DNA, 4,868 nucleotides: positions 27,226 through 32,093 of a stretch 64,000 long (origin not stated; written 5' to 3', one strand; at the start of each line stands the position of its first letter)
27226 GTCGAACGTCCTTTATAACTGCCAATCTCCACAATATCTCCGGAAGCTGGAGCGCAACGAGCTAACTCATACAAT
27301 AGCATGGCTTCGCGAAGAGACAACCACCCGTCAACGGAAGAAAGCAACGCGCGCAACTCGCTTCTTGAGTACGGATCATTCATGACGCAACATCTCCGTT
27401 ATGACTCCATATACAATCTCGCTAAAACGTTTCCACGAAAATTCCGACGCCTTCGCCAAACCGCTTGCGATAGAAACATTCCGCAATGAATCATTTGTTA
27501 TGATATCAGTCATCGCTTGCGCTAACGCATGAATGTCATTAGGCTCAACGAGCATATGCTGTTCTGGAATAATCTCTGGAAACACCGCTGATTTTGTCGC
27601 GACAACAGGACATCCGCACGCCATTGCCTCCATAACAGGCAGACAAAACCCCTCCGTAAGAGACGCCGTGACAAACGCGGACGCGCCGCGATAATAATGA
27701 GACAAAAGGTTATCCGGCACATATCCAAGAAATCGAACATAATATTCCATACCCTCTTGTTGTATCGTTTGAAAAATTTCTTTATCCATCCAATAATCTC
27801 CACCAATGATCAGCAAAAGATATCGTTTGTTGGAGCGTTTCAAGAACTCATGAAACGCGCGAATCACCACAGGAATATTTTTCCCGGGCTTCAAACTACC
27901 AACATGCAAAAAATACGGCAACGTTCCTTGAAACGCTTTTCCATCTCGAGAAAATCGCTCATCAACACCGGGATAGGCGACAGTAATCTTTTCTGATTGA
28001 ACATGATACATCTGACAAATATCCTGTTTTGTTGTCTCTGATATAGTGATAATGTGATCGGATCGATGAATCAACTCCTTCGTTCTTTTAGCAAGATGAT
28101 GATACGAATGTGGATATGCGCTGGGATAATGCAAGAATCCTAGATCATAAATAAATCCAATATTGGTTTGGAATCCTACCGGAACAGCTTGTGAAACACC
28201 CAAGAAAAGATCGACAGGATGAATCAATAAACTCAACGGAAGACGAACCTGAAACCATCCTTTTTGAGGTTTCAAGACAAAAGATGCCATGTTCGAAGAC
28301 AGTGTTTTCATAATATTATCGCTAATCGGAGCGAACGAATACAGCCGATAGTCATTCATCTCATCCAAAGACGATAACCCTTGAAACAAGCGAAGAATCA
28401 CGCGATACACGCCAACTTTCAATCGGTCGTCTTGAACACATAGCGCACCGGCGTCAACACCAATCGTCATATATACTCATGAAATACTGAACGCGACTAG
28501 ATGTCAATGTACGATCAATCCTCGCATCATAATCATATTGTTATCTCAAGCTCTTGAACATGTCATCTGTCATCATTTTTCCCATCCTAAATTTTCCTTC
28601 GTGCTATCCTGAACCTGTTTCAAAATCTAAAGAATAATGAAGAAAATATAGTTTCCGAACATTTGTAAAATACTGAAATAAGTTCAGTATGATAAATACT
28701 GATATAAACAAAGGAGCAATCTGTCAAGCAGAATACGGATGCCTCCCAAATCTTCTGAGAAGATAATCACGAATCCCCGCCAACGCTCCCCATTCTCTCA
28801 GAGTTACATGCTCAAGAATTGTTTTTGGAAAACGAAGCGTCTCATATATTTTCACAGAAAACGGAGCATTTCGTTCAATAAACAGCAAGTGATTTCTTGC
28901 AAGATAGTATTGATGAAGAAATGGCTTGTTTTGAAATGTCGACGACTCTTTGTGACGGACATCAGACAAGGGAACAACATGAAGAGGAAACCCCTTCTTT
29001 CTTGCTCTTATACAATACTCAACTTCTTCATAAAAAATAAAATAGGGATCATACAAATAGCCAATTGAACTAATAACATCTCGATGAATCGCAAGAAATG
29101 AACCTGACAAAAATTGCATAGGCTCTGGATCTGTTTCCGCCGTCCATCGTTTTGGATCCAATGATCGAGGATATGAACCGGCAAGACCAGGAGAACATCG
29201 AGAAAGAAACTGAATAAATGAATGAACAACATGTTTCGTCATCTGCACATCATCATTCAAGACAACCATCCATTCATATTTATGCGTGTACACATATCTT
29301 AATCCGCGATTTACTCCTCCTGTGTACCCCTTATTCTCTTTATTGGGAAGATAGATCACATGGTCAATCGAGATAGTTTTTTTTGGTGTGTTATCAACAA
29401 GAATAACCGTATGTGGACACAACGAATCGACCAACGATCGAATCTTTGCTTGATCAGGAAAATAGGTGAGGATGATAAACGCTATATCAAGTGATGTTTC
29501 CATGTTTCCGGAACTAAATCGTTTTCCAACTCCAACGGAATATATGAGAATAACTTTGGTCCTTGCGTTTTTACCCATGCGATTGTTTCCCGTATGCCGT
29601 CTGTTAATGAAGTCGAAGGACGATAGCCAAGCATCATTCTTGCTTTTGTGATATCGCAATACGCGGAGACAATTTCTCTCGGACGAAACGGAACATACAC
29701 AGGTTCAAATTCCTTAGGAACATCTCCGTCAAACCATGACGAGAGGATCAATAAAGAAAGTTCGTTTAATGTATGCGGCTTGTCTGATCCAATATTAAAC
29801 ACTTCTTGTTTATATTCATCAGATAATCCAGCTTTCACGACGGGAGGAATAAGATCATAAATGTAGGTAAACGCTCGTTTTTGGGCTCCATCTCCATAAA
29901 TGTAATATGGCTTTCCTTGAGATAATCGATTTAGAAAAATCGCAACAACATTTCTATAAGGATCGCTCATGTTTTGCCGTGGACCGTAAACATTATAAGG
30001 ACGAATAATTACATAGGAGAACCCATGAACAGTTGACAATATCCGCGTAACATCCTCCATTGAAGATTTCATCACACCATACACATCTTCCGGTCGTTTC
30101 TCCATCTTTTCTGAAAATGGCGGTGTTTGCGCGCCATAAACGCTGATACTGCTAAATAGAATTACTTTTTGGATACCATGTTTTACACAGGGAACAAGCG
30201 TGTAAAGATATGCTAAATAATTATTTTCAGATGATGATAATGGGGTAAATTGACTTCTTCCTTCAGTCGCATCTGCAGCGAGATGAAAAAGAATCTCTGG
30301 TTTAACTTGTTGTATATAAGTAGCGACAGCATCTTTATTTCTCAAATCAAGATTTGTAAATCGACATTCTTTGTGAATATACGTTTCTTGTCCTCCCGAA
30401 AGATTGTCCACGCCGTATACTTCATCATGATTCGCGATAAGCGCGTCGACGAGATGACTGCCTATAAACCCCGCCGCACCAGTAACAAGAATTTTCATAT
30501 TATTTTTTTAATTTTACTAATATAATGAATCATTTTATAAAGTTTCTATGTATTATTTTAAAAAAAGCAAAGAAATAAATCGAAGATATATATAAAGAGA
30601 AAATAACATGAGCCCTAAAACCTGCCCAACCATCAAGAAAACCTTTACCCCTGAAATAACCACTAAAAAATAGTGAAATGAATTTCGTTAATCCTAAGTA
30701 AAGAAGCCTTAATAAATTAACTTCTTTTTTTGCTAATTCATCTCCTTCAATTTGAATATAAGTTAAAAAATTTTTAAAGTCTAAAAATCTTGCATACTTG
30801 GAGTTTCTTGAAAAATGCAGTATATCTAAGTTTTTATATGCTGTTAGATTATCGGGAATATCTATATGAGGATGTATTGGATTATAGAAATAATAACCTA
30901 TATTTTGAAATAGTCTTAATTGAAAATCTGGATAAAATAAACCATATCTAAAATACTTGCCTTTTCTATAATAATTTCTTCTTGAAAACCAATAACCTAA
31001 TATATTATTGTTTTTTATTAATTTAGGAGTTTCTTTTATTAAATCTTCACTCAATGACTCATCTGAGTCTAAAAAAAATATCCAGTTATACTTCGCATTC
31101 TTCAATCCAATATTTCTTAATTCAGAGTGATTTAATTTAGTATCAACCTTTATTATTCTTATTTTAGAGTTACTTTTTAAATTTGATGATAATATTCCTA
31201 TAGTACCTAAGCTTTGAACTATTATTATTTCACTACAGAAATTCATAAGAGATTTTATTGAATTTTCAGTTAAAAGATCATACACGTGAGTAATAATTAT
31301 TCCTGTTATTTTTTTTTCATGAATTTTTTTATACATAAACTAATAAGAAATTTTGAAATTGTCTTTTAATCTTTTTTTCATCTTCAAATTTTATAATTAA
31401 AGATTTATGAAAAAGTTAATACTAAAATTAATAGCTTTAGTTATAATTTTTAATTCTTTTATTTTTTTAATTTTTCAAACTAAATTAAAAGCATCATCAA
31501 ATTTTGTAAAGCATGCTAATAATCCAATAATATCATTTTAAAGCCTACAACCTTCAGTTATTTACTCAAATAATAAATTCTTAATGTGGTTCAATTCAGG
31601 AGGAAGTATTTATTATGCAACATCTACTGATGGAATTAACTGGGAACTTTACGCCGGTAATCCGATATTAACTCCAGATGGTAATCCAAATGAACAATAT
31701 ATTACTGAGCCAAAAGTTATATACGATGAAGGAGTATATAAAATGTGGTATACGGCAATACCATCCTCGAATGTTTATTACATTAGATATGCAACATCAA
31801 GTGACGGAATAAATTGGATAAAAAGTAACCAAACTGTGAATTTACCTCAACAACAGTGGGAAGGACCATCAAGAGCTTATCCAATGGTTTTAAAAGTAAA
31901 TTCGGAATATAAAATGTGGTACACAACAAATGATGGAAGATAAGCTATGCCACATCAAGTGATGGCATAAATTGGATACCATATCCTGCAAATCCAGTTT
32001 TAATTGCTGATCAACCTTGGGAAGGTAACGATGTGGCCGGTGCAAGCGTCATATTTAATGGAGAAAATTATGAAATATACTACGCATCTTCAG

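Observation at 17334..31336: ~14 kb surface-glycosylation island with four consecutive GT-C-like membrane glycosyltransferases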

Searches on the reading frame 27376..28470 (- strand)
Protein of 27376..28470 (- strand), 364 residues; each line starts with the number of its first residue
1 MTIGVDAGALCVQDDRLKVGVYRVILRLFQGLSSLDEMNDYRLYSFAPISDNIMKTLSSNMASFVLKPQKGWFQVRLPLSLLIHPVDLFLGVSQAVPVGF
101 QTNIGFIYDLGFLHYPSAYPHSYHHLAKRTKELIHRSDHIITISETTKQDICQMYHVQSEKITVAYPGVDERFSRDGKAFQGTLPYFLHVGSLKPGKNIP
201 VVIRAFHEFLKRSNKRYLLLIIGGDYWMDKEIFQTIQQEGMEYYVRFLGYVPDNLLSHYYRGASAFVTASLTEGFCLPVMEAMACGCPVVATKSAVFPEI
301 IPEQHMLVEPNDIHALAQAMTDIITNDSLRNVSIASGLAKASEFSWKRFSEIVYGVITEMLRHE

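Call 4: search_protein_families(library=pfam, proteins=[window:27376-28470:-], max_evalue=0.01)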
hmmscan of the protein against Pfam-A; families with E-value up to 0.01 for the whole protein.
window:27376-28470:- (364 aa): 5 families
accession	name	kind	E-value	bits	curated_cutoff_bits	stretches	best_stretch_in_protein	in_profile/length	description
PF00534.26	Glycos_transf_1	-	1.9e-34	119.1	26.4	1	173-331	4-163/172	Glycosyl transferases group 1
PF13692.12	Glyco_trans_1_4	-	6.5e-30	104.7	27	1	185-326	2-142/142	Glycosyl transferases group 1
PF13439.12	Glyco_transf_4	-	2.2e-09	38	28.5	1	114-171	110-168/170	Glycosyltransferase Family 4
PF20706.3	GT4-conflict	-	2.3e-09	37.2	26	1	128-304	138-323/385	Family 4 Glycosyltransferase in conflict systems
PF13524.12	Glyco_trans_1_2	-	5.1e-05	23.7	25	1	205-340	4-128/144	Glycosyl transferase-like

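Call 5: search_protein_families(library=ncbifam, proteins=[window:27376-28470:-], max_evalue=0.01)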
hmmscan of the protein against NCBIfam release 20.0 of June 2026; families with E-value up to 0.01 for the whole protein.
window:27376-28470:- (364 aa): 34 families (the best 25 are shown)
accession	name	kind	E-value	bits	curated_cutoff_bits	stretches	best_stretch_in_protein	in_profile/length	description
TIGR04047.1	MSMEG_0565_glyc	hypoth_equivalog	1.9e-26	93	259.85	1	126-348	128-362/373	MSMEG_0565 family glycosyltransferase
TIGR03449.1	mycothiol_MshA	equivalog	3.5e-24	85.5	462.5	1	131-353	159-396/406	D-inositol-3-phosphate glycosyltransferase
TIGR03088.1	stp2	hypoth_equivalog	6.3e-23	81.4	409.05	1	123-351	126-364/374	TIGR03088 family PEP-CTERM/XrtA system glycosyltransferase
NF041876.1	EPS_EpsE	equivalog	3.4e-22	79.2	400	1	159-339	185-374/389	exopolysaccharide biosynthesis GT4 family glycosyltransferase EpsE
NF050063.1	ProtGlycPglJ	equivalog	2.4e-21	76.3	500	1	131-348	139-354/363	N-acetylgalactosamine-N,N'-diacetylbacillosaminyl-diphospho-undecaprenol 4-alpha-N-acetylgalactosaminyltransferase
TIGR04157.1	glyco_rSAM_CFB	subfamily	6.6e-21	74.8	400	1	127-308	160-346/406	TIGR04157 family glycosyltransferase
TIGR03999.1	thiol_BshA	equivalog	8e-21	74.4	273.7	1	126-345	134-358/375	N-acetyl-alpha-D-glucosaminyl L-malate synthase BshA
TIGR02149.1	glgA_Coryne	subfamily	4e-16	59.1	302.4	1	131-356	139-386/391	glycogen synthase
NF041010.1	glycosy_Agl16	equivalog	2.7e-15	56.1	575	1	130-353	127-344/352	glycosylation protein Agl16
NF053787.1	GlcN_PG_synth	equivalog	3.5e-15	55.7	480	1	187-349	200-348/361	N-acetylglucosaminyl phosphatidylglycerol synthase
TIGR04005.1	wcaL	equivalog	3.8e-15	55.7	537.6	1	125-332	163-378/406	colanic acid biosynthesis glycosyltransferase WcaL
NF038229.1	Glyco4_Geo_Pelo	equivalog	6.8e-14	51.6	400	1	127-293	100-268/338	GPMC system family 4 glycosyltransferase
TIGR04063.1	stp3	hypoth_equivalog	5.5e-13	48.6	442.05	1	131-331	152-365/397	TIGR04063 family PEP-CTERM/XrtA system glycosyltransferase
TIGR02472.1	sucr_P_syn_N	equivalog_domain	4.8e-12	45.4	576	1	150-348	198-429/439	sucrose-phosphate synthase, putative, glycosyltransferase domain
NF047684.1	TeichurnBiosyTuaC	equivalog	1.4e-11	43.9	550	1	119-331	147-359/391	teichuronic acid biosynthesis protein TuaC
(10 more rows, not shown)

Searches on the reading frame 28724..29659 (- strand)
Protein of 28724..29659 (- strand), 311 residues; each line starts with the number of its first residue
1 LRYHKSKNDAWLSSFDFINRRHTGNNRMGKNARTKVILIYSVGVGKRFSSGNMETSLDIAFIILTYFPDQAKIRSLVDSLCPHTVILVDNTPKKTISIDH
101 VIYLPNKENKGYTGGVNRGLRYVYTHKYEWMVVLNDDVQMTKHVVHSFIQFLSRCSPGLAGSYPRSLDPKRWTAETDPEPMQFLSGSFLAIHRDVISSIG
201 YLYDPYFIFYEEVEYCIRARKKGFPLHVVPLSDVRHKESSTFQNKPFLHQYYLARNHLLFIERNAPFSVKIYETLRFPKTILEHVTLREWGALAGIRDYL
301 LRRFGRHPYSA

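Call 4: search_protein_families(library=pfam, proteins=[window:28724-29659:-], max_evalue=0.01)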
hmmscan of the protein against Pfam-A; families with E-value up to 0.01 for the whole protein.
window:28724-29659:- (311 aa): 2 families
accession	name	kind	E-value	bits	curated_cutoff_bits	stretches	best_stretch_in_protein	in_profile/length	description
PF00535.33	Glycos_transf_2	-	8.9e-07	29.4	23.3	1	95-154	45-105/168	Glycosyl transferase family 2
PF13641.12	Glyco_tranf_2_3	-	0.00031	21.3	27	1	183-243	158-218/230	Glycosyltransferase like family 2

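Call 5: search_protein_families(library=ncbifam, proteins=[window:28724-29659:-], max_evalue=0.01)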
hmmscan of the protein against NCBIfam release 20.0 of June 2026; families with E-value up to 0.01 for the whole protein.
window:28724-29659:- (311 aa): 1 family
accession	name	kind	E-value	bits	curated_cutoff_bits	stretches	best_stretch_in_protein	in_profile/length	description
TIGR01556.1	rhamnosyltran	subfamily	2.5e-16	59.7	200.55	2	176-276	140-252/281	rhamnosyltransferase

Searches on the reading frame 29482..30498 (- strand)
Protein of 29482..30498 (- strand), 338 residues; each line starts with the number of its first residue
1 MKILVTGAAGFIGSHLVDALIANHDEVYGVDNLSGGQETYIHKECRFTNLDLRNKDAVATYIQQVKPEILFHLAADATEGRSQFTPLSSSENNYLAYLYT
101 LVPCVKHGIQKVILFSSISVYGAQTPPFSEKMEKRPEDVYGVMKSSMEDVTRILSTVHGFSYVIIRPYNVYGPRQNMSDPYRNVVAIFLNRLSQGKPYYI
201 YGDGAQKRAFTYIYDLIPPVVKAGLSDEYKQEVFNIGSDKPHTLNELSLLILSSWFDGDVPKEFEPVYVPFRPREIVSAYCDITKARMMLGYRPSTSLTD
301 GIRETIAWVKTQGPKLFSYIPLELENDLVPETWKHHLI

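Call 9: search_protein_families(library=pfam, proteins=[window:29482-30498:-], max_evalue=0.01)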
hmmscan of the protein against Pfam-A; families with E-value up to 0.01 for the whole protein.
window:29482-30498:- (338 aa): 7 families
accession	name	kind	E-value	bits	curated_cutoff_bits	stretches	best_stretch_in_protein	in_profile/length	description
PF01370.27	Epimerase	-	3e-49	168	20.9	1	3-237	1-240/240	NAD dependent epimerase/dehydratase family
PF16363.11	GDP_Man_Dehyd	-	2.9e-40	139.2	27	1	4-305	1-332/332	GDP-mannose 4,6 dehydratase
PF04321.23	RmlD_sub_bind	-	1.1e-13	51.4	27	1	1-216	1-189/287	RmlD substrate binding domain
PF01073.25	3Beta_HSD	-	9.9e-13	48.2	22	1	4-213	1-218/280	3-beta hydroxysteroid dehydrogenase/isomerase family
PF13460.12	NAD_binding_10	-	9.9e-09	35.8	27.2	1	7-168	1-144/184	NAD(P)H-binding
PF02719.21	Polysacc_synt_2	-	5.8e-08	32.7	20.2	1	3-174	1-175/293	Polysaccharide biosynthesis protein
PF07993.18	NAD_binding_4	-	8.3e-05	22.3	20.1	0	5-27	1-23/258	Male sterility protein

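Call 43: search_protein_families(library=ncbifam, proteins=[window:29482-30498:-], max_evalue=0.001)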
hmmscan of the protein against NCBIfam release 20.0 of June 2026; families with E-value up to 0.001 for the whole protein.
window:29482-30498:- (338 aa): 30 families (the best 25 are shown)
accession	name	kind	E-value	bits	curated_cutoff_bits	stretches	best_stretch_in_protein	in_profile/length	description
TIGR01179.1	galE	equivalog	5.3e-35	120.8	262.3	1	2-311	1-327/332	UDP-glucose 4-epimerase GalE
TIGR02197.1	heptose_epim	equivalog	2.4e-33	115.6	274.6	1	3-311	1-315/316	ADP-glyceromanno-heptose 6-epimerase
TIGR01181.1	dTDP_gluc_dehyt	equivalog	7.9e-31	107.3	365.1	1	2-310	1-312/321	dTDP-glucose 4,6-dehydratase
NF011728.1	PRK15181.1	equivalog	1.4e-29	103.2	760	1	3-318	18-346/348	Vi polysaccharide biosynthesis UDP-N-acetylglucosaminuronic acid C-4 epimerase TviC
TIGR04180.1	EDH_00030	hypoth_equivalog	6e-29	101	475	1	3-296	1-296/297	NAD-dependent 4,6-dehydratase LegB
NF007490.0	PRK10084.1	subfamily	2.1e-22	79.6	649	2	125-309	152-334/361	dTDP-glucose 4,6-dehydratase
NF008872.0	PRK11908.1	equivalog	8.5e-20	71.1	294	1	1-250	2-266/349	bifunctional UDP-4-keto-pentose/UDP-xylose synthase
NF008360.0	PRK11150.1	equivalog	2.8e-17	62.9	452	1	3-310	2-307/310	ADP-glyceromanno-heptose 6-epimerase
NF005998.1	PRK08125.1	equivalog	4.4e-17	61.7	777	1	2-306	317-646/649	bifunctional UDP-4-amino-4-deoxy-L-arabinose formyltransferase/UDP-glucuronic acid oxidase ArnA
NF007582.0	PRK10217.1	equivalog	5.3e-17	61.9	698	1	2-309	3-331/355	dTDP-glucose 4,6-dehydratase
NF007956.0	PRK10675.1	subfamily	3e-16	59.5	394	1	1-310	1-330/338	UDP-glucose 4-epimerase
TIGR02622.1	CDP_4_6_dhtase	equivalog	9.3e-15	54.6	278.45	1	2-148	6-162/352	CDP-glucose 4,6-dehydratase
TIGR03466.1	HpnA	hypoth_equivalog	2.2e-14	53.1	367.65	1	1-191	1-191/327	hopanoid-associated sugar epimerase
NF047922.1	GDPFucSynFcl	equivalog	1.5e-12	47.6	500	1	2-309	4-301/308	GDP-L-fucose synthase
TIGR01214.1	rmlD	equivalog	9.5e-12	44.6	224.05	1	2-216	1-189/285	dTDP-4-dehydrorhamnose reductase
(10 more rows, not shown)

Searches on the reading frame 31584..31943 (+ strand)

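Call 49: search_protein_families(library=pfam, proteins=[window:31584-31943:+], max_evalue=1)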
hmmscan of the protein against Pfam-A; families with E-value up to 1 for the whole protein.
window:31584-31943:+ (119 aa): 2 families
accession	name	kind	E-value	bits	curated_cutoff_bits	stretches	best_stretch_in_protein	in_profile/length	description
PF04041.19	Glyco_hydro_130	-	7.8e-10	38.6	26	2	66-118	68-120/320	beta-1,4-mannooligosaccharide phosphorylase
PF00251.26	Glyco_hydro_32N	-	8.1e-05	22.8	22.1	1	11-95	101-189/307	Glycosyl hydrolases family 32 N-terminal domain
